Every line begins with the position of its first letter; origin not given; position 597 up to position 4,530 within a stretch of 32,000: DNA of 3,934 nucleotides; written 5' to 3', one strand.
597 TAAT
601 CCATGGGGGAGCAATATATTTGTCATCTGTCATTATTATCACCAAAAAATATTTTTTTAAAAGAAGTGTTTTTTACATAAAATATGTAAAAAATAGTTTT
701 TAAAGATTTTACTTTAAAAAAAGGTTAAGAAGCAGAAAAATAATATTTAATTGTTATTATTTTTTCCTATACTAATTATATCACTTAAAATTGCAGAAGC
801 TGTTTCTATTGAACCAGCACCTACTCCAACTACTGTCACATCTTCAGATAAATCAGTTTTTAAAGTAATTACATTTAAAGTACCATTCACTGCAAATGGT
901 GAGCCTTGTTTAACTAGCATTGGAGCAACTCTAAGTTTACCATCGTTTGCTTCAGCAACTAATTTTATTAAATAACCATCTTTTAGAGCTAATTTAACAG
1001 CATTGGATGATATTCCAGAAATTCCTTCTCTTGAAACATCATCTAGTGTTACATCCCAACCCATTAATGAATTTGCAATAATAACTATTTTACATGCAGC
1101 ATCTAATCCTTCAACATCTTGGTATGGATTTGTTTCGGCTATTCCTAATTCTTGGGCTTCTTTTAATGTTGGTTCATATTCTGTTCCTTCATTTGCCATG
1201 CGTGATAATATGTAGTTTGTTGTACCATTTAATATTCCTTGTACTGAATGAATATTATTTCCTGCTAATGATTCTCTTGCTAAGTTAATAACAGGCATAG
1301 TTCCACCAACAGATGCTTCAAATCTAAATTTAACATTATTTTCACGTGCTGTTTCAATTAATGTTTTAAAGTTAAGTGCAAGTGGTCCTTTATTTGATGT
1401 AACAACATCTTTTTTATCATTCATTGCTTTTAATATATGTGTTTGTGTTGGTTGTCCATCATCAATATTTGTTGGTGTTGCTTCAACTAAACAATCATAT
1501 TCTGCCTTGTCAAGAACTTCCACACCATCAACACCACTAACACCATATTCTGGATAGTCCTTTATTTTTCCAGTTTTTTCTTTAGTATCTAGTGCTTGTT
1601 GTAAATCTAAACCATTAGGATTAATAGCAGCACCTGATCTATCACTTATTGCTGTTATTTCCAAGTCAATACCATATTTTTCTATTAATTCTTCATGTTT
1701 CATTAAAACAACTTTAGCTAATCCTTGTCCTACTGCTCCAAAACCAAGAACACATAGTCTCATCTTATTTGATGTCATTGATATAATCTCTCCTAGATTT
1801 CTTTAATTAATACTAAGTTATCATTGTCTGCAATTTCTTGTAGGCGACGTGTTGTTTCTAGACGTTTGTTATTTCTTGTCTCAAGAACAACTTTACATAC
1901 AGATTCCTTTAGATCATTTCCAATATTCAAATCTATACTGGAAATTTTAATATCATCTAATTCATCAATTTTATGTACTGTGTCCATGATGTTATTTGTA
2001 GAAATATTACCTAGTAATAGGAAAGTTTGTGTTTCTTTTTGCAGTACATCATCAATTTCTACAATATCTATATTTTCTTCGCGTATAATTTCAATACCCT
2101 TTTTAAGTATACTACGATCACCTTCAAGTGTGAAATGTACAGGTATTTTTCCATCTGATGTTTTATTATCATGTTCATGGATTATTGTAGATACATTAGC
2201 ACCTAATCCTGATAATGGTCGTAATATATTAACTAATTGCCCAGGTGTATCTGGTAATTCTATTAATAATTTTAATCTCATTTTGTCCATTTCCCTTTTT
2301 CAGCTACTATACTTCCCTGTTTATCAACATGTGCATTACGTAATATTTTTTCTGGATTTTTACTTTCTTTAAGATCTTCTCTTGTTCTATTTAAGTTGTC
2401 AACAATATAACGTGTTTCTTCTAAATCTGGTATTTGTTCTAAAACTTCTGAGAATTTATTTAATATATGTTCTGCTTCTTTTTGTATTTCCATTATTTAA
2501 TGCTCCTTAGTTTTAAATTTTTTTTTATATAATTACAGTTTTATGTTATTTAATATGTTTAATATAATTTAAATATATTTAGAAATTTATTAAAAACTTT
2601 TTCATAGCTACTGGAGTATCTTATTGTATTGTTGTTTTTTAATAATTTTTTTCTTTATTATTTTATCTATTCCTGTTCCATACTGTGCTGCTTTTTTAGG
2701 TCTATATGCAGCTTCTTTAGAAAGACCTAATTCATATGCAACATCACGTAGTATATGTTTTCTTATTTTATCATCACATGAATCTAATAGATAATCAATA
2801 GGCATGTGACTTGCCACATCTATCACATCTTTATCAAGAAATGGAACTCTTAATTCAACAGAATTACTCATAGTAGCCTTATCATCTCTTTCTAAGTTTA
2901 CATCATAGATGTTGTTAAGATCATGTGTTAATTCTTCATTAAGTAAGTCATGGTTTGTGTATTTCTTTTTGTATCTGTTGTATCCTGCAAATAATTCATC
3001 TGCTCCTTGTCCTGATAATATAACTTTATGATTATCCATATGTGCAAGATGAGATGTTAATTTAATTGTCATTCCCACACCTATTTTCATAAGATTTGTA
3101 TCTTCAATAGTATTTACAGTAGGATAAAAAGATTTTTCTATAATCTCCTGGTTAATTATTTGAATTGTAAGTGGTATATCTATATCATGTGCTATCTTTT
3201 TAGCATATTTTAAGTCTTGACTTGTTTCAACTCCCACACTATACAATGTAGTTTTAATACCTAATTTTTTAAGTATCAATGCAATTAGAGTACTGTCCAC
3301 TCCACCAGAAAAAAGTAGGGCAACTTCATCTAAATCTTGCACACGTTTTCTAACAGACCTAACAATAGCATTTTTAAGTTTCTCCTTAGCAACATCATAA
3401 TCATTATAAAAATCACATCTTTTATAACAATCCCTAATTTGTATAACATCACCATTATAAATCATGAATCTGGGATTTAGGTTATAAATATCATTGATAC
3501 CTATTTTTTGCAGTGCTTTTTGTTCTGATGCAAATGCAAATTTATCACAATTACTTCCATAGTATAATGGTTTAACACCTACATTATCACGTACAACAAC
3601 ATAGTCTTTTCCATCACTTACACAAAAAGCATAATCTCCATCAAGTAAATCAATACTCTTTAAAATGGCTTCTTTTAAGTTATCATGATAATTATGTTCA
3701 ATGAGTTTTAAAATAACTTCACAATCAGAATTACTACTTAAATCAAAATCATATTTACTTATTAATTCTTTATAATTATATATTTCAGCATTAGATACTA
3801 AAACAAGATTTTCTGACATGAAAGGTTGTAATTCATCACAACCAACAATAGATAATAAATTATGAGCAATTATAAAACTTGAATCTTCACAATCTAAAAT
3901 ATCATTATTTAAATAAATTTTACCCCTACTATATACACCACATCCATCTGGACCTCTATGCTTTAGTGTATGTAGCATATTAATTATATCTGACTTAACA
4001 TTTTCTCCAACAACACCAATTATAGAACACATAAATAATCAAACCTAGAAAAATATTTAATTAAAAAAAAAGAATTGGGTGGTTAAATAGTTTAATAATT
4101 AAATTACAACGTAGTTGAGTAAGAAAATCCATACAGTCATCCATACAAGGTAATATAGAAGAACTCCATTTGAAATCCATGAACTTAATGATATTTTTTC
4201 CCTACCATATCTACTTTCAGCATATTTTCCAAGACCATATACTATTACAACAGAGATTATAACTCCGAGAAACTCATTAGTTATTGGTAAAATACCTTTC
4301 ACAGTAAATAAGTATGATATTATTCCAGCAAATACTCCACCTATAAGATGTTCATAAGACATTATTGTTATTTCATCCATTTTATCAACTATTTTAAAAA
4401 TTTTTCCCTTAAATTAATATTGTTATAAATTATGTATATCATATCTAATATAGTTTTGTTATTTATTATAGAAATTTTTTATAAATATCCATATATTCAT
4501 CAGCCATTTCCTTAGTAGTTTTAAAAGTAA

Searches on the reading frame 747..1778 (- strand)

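Call 4: search_protein_families(library=pfam, proteins=[window:747-1778:-], max_evalue=0.001)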
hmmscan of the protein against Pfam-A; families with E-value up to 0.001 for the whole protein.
window:747-1778:- (343 aa): 3 families
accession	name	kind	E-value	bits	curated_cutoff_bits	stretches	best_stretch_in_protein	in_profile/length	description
PF00742.24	Homoserine_dh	-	4.8e-59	199.5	22.9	1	162-335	1-173/173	Homoserine dehydrogenase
PF03447.22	NAD_binding_3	-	8.4e-09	36.6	24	1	12-154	1-116/116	Homoserine dehydrogenase, NAD binding domain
PF00208.27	ELFV_dehydrog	-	1.3e-08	35.3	23.4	1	4-102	31-121/241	Glutamate/Leucine/Phenylalanine/Valine dehydrogenase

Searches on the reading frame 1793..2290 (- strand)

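Call 4: search_protein_families(library=pfam, proteins=[window:1793-2290:-], max_evalue=0.001)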
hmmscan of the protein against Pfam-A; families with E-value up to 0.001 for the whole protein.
window:1793-2290:- (165 aa): 1 family
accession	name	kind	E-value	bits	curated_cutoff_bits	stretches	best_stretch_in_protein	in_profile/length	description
PF01842.31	ACT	-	0.00013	22.1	27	1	8-66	3-58/66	ACT domain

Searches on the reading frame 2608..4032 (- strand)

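Call 4: search_protein_families(library=pfam, proteins=[window:2608-4032:-], max_evalue=0.001)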
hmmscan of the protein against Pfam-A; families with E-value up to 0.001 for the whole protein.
window:2608-4032:- (474 aa): 6 families
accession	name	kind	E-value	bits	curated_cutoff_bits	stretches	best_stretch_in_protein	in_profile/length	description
PF00733.27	Asn_synthase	-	1.3e-46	160.3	21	2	219-363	2-147/354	Asparagine synthase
PF13537.11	GATase_7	-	1.3e-24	86.9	25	1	67-175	12-122/123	Glutamine amidotransferase domain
PF13522.11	GATase_6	-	2e-18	67.1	27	1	51-170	10-130/130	Glutamine amidotransferase domain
PF24167.1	DUF7411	-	9.3e-09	35.6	28.7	1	236-302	2-67/194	Family of unknown function (DUF7411)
PF06508.19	QueC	-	0.00037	20.5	22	1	239-315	4-84/210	Queuosine biosynthesis protein QueC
PF02540.23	NAD_synthase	-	0.00046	19.8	21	1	222-351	4-137/242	NAD synthase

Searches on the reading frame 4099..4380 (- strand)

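Call 45: search_protein_families(library=pfam, max_evalue=0.01, proteins=[window:4099-4380:-])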
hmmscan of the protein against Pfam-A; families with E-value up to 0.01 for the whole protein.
window:4099-4380:- (93 aa): 1 family
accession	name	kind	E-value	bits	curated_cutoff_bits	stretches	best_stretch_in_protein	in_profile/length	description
PF19094.5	EMC6_arch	-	0.0002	22.1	26.7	1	7-89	7-87/87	EMC6-arch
